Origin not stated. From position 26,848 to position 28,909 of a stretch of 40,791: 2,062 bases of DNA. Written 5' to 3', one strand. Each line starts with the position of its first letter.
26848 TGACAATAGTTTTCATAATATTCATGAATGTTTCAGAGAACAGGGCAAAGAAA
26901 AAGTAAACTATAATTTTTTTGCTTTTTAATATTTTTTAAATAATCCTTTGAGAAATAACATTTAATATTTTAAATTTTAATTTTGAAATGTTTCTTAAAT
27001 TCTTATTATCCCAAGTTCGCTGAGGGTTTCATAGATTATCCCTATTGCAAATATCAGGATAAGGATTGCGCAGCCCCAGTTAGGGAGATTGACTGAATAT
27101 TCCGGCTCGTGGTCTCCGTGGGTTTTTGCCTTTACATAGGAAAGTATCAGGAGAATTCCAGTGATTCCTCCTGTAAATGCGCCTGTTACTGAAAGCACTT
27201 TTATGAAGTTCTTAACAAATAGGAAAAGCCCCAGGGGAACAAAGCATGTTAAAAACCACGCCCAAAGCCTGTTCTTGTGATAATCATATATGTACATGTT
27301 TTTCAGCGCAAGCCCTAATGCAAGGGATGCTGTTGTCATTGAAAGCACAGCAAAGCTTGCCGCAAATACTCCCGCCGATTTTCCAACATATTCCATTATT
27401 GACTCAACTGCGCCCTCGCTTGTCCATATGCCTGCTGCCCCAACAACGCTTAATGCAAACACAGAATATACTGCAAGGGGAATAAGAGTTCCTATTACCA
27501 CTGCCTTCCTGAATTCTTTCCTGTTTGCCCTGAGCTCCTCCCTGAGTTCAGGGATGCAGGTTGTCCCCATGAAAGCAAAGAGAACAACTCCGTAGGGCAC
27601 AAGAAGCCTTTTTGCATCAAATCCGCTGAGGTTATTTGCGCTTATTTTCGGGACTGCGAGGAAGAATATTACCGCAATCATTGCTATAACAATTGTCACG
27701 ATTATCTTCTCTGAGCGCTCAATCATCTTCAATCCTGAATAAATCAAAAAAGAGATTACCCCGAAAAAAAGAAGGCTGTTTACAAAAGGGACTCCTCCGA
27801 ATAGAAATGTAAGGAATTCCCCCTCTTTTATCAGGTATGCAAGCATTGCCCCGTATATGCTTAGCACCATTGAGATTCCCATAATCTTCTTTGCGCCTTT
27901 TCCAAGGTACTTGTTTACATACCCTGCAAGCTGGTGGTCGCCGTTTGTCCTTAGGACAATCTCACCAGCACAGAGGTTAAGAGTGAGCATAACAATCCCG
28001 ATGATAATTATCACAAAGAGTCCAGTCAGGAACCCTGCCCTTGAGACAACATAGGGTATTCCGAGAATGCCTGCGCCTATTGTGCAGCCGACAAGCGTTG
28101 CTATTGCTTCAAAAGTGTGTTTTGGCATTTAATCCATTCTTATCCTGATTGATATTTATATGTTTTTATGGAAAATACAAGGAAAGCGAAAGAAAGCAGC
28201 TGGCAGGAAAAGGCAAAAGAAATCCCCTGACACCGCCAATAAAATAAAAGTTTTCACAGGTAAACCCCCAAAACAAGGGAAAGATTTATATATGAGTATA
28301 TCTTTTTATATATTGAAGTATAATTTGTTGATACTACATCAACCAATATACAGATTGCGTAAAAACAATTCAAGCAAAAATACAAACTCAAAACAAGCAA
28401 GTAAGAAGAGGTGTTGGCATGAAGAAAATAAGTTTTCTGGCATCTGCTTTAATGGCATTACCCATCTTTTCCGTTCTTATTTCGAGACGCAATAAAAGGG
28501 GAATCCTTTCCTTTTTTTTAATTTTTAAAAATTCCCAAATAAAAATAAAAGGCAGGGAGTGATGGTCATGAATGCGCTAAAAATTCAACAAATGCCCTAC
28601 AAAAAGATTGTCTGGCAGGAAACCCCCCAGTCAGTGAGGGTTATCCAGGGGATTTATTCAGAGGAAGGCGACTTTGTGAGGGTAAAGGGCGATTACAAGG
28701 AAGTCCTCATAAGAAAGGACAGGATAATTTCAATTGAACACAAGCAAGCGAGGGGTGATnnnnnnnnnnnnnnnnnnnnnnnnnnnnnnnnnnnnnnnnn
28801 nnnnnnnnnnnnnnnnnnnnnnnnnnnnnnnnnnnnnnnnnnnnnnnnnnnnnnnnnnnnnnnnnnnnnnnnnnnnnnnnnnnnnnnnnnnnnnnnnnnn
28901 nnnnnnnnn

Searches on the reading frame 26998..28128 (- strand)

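Call 5: search_protein_families(library=pfam, proteins=[window:26998-28128:-], max_evalue=0.01)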
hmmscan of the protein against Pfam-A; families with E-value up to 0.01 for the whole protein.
window:26998-28128:- (377 aa): 3 families
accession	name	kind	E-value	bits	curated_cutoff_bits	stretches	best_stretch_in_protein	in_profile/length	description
PF03222.19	Trp_Tyr_perm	-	1.9e-30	106.7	22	1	5-365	5-388/393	Tryptophan/tyrosine permease family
PF01490.24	Aa_trans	-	6.5e-11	42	25.6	1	5-368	5-408/410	Transmembrane amino acid transporter protein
PF00324.27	AA_permease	-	1.1e-09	38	24.6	1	12-279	6-302/470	Amino acid permease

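Call 6: search_protein_families(library=ncbifam, proteins=[window:26998-28128:-], max_evalue=0.01)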
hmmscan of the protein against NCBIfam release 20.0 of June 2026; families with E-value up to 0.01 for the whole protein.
window:26998-28128:- (377 aa): 7 families
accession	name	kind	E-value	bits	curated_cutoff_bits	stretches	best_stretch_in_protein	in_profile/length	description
TIGR00837.1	araaP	subfamily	1.6e-28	100.1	350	1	12-356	6-377/381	aromatic amino acid transporter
NF011711.0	PRK15132.1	equivalog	1.1e-15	57.6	482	1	3-365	3-386/403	tyrosine transporter TyrP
TIGR00912.1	2A0309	subfamily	1.7e-09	37.6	139.55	1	5-231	5-234/357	endospore germination permease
NF007789.0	PRK10483.1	equivalog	1.7e-06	27.6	515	1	11-318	19-354/414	tryptophan permease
NF053761.1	BrChAATpBcaP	equivalog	5e-06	25.8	690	1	117-271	158-319/460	branched-chain amino acid transporter BcaP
NF008245.0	PRK11021.1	equivalog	2.8e-05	23.3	284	1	9-267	14-278/419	L-methionine/branched-chain amino acid transporter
TIGR00909.1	2A0306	subfamily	5.3e-05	22.3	556.8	1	111-269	130-295/429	amino acid transporter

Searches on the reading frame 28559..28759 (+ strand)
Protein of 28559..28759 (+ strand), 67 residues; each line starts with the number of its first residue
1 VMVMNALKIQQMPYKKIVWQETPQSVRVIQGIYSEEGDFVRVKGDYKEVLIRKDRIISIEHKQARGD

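Call 5: search_protein_families(library=pfam, proteins=[window:28559-28759:+], max_evalue=0.01)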
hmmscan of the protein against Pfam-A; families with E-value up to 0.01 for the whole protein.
window:28559-28759:+ (67 aa): 0 families

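Call 6: search_protein_families(library=ncbifam, proteins=[window:28559-28759:+], max_evalue=0.01)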
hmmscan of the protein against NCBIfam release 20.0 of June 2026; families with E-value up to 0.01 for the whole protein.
window:28559-28759:+ (67 aa): 0 families

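Call 85: search_protein_families(library=pfam, proteins=[window:28559-28759:+], max_evalue=1)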
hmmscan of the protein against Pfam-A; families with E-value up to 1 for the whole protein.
window:28559-28759:+ (67 aa): 0 families
